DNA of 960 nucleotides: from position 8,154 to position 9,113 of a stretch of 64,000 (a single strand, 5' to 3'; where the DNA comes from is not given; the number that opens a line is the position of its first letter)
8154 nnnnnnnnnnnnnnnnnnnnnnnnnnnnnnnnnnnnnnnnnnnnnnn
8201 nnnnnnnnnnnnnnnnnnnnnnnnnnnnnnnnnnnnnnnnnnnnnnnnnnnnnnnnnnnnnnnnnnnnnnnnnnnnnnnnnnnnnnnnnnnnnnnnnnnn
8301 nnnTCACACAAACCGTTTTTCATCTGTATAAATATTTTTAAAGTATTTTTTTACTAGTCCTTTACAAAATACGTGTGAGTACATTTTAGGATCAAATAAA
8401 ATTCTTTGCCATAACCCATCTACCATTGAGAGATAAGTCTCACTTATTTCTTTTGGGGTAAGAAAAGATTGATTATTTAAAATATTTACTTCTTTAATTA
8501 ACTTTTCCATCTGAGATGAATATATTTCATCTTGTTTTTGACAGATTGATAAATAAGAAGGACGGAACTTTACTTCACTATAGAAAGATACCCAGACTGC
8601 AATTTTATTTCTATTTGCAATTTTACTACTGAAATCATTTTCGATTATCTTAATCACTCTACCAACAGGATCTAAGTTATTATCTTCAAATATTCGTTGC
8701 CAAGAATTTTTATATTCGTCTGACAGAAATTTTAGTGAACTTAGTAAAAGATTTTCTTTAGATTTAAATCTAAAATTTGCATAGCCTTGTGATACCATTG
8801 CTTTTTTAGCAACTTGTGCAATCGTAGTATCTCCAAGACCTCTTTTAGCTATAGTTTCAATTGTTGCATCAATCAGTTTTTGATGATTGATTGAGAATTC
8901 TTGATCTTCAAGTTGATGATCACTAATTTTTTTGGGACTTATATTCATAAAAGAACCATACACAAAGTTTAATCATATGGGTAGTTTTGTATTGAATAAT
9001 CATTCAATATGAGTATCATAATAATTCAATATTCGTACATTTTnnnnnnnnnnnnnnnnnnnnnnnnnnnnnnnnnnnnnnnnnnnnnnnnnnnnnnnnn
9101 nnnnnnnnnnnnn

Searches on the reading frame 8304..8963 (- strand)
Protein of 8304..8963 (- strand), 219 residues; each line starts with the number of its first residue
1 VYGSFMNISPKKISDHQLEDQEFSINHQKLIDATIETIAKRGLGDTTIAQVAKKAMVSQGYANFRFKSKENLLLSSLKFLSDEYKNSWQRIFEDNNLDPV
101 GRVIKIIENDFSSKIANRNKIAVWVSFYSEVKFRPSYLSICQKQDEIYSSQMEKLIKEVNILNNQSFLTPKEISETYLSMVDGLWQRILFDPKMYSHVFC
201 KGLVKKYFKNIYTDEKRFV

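Call 7: search_protein_families(library=pfam, proteins=[window:8304-8963:-])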
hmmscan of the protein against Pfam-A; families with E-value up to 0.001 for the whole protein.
window:8304-8963:- (219 aa): 2 families
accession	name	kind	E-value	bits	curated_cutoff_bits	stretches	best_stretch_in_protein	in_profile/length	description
PF00440.29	TetR_N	-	1.5e-09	37.9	24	1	30-74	1-45/47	Bacterial regulatory proteins, tetR family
PF13977.11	TetR_C_6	-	2.3e-08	34.6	27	1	102-207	4-109/115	BetI-type transcriptional repressor, C-terminal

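Call 8: search_protein_families(library=ncbifam, proteins=[window:8304-8963:-])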
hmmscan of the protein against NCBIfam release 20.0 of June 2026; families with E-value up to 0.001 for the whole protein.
window:8304-8963:- (219 aa): 12 families
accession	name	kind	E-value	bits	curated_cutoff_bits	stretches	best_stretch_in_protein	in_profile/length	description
TIGR03384.1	betaine_BetI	equivalog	4.2e-27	95.1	201.3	1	25-208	8-185/189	choline-binding transcriptional repressor BetI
NF001978.0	PRK00767.1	equivalog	7.7e-27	94.4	118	1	25-211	9-190/197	transcriptional regulator BetI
NF053878.1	FATransRegFadRBac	equivalog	4.9e-10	39.5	200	1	27-148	5-120/190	fatty acid metabolism transcriptional regulator FadR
NF051852.1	efflux_TF_MtrR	exception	1e-07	32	280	1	27-195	12-184/205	multidrug efflux system transcriptional repressor MtrR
NF007949.0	PRK10668.1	equivalog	9e-07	28.6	271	1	26-162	12-148/216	multidrug efflux transporter transcriptional repressor AcrR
NF007430.0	PRK09975.1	equivalog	2.7e-06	26.7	274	1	26-73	12-59/220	acrEF/envCD operon transcriptional regulator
NF051457.1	acryl_TF_AcuR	equivalog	1.2e-05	24.7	247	1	22-109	14-101/204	acrylate utilization transcriptional regulator AcuR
TIGR03613.1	RutR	equivalog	7.8e-05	22.6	368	1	27-104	10-85/202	pyrimidine utilization regulatory protein R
NF011584.0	PRK15008.1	equivalog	0.00011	22.1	230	1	22-87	15-80/212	HTH-type transcriptional regulator RutR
NF041196.1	ScbR_bind_reg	equivalog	0.00014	22.1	150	1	28-73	9-54/191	ScbR family autoregulator-binding transcription factor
NF037937.1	septum_RefZ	equivalog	0.00051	20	180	0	28-107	2-82/195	forespore capture DNA-binding protein RefZ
NF047866.1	TF_DicD_YjdC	equivalog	0.00059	20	240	1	28-104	4-80/191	division control transcriptional repressor DicD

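Call 10: find_homologous_proteins(query=window:8307-8948:-)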
Query window:8307-8948:- (214 aa): 147 proteins with E <= 0.001 among 305 candidates; the best 120 are listed.
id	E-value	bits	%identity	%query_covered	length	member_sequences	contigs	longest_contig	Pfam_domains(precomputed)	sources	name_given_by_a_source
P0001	2.5e-130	450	96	100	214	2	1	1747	PF13977.12,PF00440.30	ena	-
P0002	5.5e-128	442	95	100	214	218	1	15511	PF13977.12,PF00440.30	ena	-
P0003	3.9e-127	440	93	100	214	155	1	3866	PF13977.12,PF00440.30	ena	-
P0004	1.7e-126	437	94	100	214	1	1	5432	PF13977.12,PF00440.30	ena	-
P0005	2.4e-117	408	88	100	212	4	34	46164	PF13977.12,PF00440.30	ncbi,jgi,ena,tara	tara:strand:+ start:227 stop:865 length:639 start_codon:yes stop_codon:yes gene_type:complete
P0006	9.0e-115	399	95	90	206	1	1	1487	PF13977.12,PF00440.30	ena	-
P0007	3.0e-108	378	80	100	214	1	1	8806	PF13977.12,PF00440.30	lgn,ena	-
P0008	8.2e-108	377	79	100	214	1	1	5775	PF13977.12,PF00440.30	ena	-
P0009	3.2e-107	375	79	100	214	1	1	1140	PF13977.12,PF00440.30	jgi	jgi:TetR/AcrR family transcriptional repressor of bet genes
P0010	9.1e-105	367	78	100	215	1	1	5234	PF13977.12,PF00440.30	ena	-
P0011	1.3e-103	363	77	100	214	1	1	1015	PF13977.12,PF00440.30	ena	-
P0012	6.5e-100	351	74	97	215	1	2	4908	PF13977.12,PF00440.30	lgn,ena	-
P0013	2.1e-98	346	73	97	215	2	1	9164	PF13977.12,PF00440.30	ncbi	-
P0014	2.4e-98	346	73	97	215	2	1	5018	PF13977.12,PF00440.30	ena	-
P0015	1.2e-97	343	73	97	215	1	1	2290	PF13977.12,PF00440.30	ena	-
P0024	2.5e-96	339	73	99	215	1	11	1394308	PF13977.12,PF00440.30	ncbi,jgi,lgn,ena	-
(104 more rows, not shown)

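Call 12: find_related_loci(query=A1, collection=genome_contigs, flank=7000)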
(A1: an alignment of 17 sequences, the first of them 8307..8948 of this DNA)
Query A1 (214 aa) in genome_contigs; peptide patterns used: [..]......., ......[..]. (x = any residue, [..] = any of these).
112 stretches matched a pattern; 45 encode a relative of the query (tblastn E <= 1e-3); 44 distinct loci.
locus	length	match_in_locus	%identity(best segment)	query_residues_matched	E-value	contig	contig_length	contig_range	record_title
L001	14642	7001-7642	97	1-214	2e-140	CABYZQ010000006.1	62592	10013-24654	MAG: uncultured Pelagibacteraceae bacterium isolate AG-895-F20 genome assembly, contig: AG-895-F20_NODE_6, whole genome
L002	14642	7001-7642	96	1-214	9e-139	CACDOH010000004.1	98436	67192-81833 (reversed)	uncultured Pelagibacteraceae bacterium isolate AG-904-D18 genome assembly, contig: AG-904-D18_NODE_4, whole genome shotg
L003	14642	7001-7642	95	1-214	1e-130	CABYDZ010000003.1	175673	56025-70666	MAG: uncultured Pelagibacteraceae bacterium isolate AG-894-A11 genome assembly, contig: AG-894-A11_NODE_3, whole genome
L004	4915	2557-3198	93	1-214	3e-129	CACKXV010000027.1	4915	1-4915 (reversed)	uncultured Pelagibacteraceae bacterium isolate AG-457-O16 genome assembly, contig: AG-457-O16_NODE_27, whole genome shot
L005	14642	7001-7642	93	1-214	3e-128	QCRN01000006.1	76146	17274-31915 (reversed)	Pelagibacteraceae bacterium AG-461-B04 Ga0172183_106, whole genome shotgun sequence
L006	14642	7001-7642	93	1-214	3e-128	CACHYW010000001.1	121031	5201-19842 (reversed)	uncultured Pelagibacteraceae bacterium isolate AG-430-P03 genome assembly, contig: AG-430-P03_NODE_1, whole genome shotg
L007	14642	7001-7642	93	1-214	5e-128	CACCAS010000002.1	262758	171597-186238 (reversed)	uncultured Pelagibacteraceae bacterium isolate AG-900-K14 genome assembly, contig: AG-900-K14_NODE_2, whole genome shotg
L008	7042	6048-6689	93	1-214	1e-127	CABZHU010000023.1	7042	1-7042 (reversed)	MAG: uncultured Pelagibacteraceae bacterium isolate AG-337-G09 genome assembly, contig: AG-337-G09_NODE_23, whole genome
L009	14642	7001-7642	92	1-214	8e-127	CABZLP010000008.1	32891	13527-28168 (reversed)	MAG: uncultured Pelagibacteraceae bacterium isolate AG-337-J23 genome assembly, contig: AG-337-J23_NODE_8, whole genome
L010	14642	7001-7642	91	1-214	1e-125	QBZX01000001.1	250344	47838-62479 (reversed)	Pelagibacteraceae bacterium AG-337-G06 Ga0172121_101, whole genome shotgun sequence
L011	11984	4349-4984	88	1-214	3e-118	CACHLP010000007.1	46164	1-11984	uncultured Pelagibacteraceae bacterium isolate AG-430-F17 genome assembly, contig: AG-430-F17_NODE_7, whole genome shotg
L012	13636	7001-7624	74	7-214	4e-101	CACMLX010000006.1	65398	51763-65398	MAG: uncultured Pelagibacteraceae bacterium isolate AG-919-C04 genome assembly, contig: AG-919-C04_NODE_6, whole genome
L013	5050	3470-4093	74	7-214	3e-101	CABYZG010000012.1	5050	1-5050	MAG: uncultured Pelagibacteraceae bacterium isolate AG-895-F07 genome assembly, contig: AG-895-F07_NODE_12, whole genome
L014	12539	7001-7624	73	7-214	1e-100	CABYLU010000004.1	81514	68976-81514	MAG: uncultured Pelagibacteraceae bacterium isolate AG-894-I07 genome assembly, contig: AG-894-I07_NODE_4, whole genome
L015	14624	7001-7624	73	7-214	3e-100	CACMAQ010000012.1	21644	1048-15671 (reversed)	MAG: uncultured Pelagibacteraceae bacterium isolate AG-918-D16 genome assembly, contig: AG-918-D16_NODE_12, whole genome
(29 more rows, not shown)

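Call 41: search_solved_structures(query=window:8307-8948:-, max_evalue=0.001)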
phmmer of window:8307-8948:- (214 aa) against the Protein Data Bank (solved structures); distinct sequences matched with E-value up to 0.001: 20.
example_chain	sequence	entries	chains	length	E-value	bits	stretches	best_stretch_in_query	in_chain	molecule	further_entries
3whb_A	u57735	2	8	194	6.1e-07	32.5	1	22-146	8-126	Fatty acid metabolism regulator protein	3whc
1vi0_A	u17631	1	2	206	6.9e-07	32.3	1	22-146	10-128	transcriptional regulator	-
2xdn_A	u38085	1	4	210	2.2e-05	27.4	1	21-136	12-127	HTH-TYPE TRANSCRIPTIONAL REGULATOR TTGR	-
2uxh_A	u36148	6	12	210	3.9e-05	26.6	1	21-136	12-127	HTH-TYPE TRANSCRIPTIONAL REGULATOR TTGR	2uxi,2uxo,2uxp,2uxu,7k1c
7k1a_A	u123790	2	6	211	4.5e-05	26.4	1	21-135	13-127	HTH-type transcriptional regulator TtgR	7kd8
8v90_A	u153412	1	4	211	4.6e-05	26.4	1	21-139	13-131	HTH-type transcriptional regulator TtgR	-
5gpa_A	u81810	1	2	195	5.6e-05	26.1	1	22-147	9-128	Transcriptional regulator (TetR/AcrR family)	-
6el2_A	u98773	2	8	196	8.7e-05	25.5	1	23-158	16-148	Transcriptional regulator TetR family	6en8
5gp9_A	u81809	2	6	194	0.00011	25.1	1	22-143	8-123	Transcriptional regulator (TetR/AcrR family)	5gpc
2gfn_A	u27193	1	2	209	0.00013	24.9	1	22-124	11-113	HTH-type transcriptional regulator pksA related protein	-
3crj_A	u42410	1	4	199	0.00016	24.6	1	15-182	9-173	Transcription regulator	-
7acl_A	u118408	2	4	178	0.00016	24.6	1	22-138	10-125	HTH-type transcriptional regulator RcdA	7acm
7aco_A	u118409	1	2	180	0.00017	24.5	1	22-138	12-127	HTH-type transcriptional regulator RcdA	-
5x5i_A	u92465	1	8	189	0.0002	24.3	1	22-138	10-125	HTH-type transcriptional regulator RcdA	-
1zkg_A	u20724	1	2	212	0.00021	24.2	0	23-88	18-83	transcriptional regulator, TetR family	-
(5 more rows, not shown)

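Call 49: find_homologous_proteins(query=A1, max_evalue=0.00001)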
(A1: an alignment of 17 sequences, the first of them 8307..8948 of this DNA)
Query A1 (17 sequences) (214 aa, profile of the alignment): 403 proteins with E <= 0.00001 among 8000 candidates; the best 120 are listed.
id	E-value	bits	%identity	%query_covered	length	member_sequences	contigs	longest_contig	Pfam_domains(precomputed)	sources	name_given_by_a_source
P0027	2.9e-121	421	72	100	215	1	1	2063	PF13977.12,PF00440.30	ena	-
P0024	4.6e-121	420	73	99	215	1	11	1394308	PF13977.12,PF00440.30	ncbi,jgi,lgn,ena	-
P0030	4.7e-121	420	73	99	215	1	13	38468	PF13977.12,PF00440.30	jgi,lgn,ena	-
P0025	5.7e-121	420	73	99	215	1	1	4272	PF13977.12,PF00440.30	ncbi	-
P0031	6.3e-121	420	73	99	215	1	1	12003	PF13977.12,PF00440.30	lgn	-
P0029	9.1e-121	419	73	99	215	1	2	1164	PF13977.12,PF00440.30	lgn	-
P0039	2.5e-120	418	73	99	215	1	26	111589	PF13977.12,PF00440.30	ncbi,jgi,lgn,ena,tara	tara:strand:+ start:4835 stop:5482 length:648 start_codon:yes stop_codon:yes gene_type:complete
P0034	2.6e-120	418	73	99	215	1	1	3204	PF13977.12,PF00440.30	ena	-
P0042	2.6e-120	418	73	99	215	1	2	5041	PF13977.12,PF00440.30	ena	-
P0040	3.3e-120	417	73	99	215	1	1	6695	PF13977.12,PF00440.30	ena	-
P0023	3.9e-120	417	73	99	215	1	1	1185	PF13977.12,PF00440.30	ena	-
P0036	7.9e-120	416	73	99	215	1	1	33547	PF13977.12,PF00440.30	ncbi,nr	ncbi:MAG: hypothetical protein CMI87_00980 [Pelagibacteraceae bacterium]|nr:hypothetical protein [Pe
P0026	9.0e-120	416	73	99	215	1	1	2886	PF13977.12,PF00440.30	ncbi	-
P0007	3.7e-119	414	80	100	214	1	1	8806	PF13977.12,PF00440.30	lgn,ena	-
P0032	4.1e-119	414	72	100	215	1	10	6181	PF13977.12,PF00440.30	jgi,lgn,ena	-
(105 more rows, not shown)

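Call 56: find_encoding_contigs(protein=P0024, flank=10000, max_places=4)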
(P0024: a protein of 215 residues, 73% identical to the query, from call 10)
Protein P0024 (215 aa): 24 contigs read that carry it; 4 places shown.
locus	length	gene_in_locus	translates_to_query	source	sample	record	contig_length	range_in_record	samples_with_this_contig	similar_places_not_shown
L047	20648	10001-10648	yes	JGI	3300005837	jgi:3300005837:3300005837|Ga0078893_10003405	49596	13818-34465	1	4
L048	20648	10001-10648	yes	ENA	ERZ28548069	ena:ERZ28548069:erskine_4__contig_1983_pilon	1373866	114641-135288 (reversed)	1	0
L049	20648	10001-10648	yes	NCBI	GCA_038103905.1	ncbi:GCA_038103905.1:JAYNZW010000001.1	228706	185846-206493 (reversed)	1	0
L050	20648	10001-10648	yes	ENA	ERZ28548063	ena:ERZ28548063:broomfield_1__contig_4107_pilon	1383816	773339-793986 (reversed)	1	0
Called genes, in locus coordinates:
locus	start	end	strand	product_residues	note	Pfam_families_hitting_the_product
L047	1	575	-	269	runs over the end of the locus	PF00528:BPD_transp_1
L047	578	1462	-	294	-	PF00528:BPD_transp_1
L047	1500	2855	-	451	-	PF01266:DAO, PF03486:HI0933_like (faint), PF07992:Pyr_redox_2 (faint)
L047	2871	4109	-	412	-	PF00355:Rieske, PF00848:Ring_hydroxyl_A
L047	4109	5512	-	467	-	PF00202:Aminotran_3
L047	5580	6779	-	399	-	PF01571:GCV_T, PF08669:GCV_T_C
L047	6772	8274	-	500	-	-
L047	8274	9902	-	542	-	PF00890:FAD_binding_2 (weak), PF01134:GIDA (faint), PF01266:DAO, PF01593:Amino_oxidase, PF01946:Thi4 (weak), PF03486:HI0933_like (faint), PF12831:FAD_oxidored, PF13450:NAD_binding_8, +1 more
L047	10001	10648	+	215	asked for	PF00440:TetR_N, PF13977:TetR_C_6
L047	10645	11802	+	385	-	PF12832:MFS_1_like, PF07690:MFS_1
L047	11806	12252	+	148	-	PF13420:Acetyltransf_4, PF13302:Acetyltransf_3 (weak), PF13673:Acetyltransf_10, PF17013:Acetyltransf_15 (weak), PF00583:Acetyltransf_1, PF13508:Acetyltransf_7, PF08445:FR47 (weak)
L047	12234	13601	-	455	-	PF00202:Aminotran_3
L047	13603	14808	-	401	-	PF02771:Acyl-CoA_dh_N, PF02770:Acyl-CoA_dh_M, PF00441:Acyl-CoA_dh_1, PF08028:Acyl-CoA_dh_2 (weak)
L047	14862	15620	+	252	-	PF07722:Peptidase_C26, PF00117:GATase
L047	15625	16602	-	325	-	PF04166:PdxA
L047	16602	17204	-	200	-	PF19489:SLT_4, PF01464:SLT (weak)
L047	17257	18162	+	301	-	PF00892:EamA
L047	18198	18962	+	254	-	PF02463:SMC_N (faint), PF00005:ABC_tran, PF13304:AAA_21 (faint)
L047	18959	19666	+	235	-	PF00005:ABC_tran, PF09818:ABC_ATPase (faint), PF13175:AAA_15 (weak), PF13304:AAA_21 (weak)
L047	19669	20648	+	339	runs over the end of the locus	PF02653:BPD_transp_2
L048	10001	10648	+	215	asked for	PF00440:TetR_N, PF13977:TetR_C_6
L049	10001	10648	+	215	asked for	PF00440:TetR_N, PF13977:TetR_C_6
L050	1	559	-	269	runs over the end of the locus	PF00528:BPD_transp_1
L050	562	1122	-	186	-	PF00528:BPD_transp_1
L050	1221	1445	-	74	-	-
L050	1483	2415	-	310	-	PF01266:DAO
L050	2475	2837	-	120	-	PF01266:DAO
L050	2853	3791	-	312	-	PF00848:Ring_hydroxyl_A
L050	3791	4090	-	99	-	PF00355:Rieske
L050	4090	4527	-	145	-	PF00202:Aminotran_3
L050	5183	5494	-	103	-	PF00202:Aminotran_3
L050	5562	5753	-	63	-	-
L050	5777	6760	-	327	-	PF01571:GCV_T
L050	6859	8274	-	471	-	PF01266:DAO (faint), PF03486:HI0933_like (faint), PF07992:Pyr_redox_2 (faint), PF13450:NAD_binding_8 (weak), PF01593:Amino_oxidase (faint)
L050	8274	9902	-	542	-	PF00890:FAD_binding_2 (weak), PF01134:GIDA (faint), PF01266:DAO, PF01593:Amino_oxidase, PF01946:Thi4 (weak), PF03486:HI0933_like (faint), PF12831:FAD_oxidored, PF13450:NAD_binding_8, +1 more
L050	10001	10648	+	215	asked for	PF00440:TetR_N, PF13977:TetR_C_6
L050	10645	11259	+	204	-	PF12832:MFS_1_like, PF07690:MFS_1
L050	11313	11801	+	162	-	PF07690:MFS_1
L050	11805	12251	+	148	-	PF13420:Acetyltransf_4, PF13302:Acetyltransf_3 (weak), PF13673:Acetyltransf_10, PF17013:Acetyltransf_15 (weak), PF00583:Acetyltransf_1, PF13508:Acetyltransf_7, PF08445:FR47 (weak)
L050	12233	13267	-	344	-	PF00202:Aminotran_3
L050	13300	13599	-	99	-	PF00202:Aminotran_3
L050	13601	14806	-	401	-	PF02771:Acyl-CoA_dh_N, PF02770:Acyl-CoA_dh_M, PF00441:Acyl-CoA_dh_1, PF08028:Acyl-CoA_dh_2 (weak)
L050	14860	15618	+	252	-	PF07722:Peptidase_C26, PF00117:GATase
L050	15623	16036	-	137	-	PF04166:PdxA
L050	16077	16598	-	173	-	PF04166:PdxA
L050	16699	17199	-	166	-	PF19489:SLT_4, PF01464:SLT (weak)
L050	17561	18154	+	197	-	PF00892:EamA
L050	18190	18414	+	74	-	PF13476:AAA_23 (weak), PF00005:ABC_tran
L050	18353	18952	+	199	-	PF00005:ABC_tran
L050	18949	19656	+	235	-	PF00005:ABC_tran, PF09818:ABC_ATPase (faint), PF13175:AAA_15 (weak), PF13304:AAA_21 (weak)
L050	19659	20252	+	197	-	PF02653:BPD_transp_2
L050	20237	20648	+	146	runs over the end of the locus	PF02653:BPD_transp_2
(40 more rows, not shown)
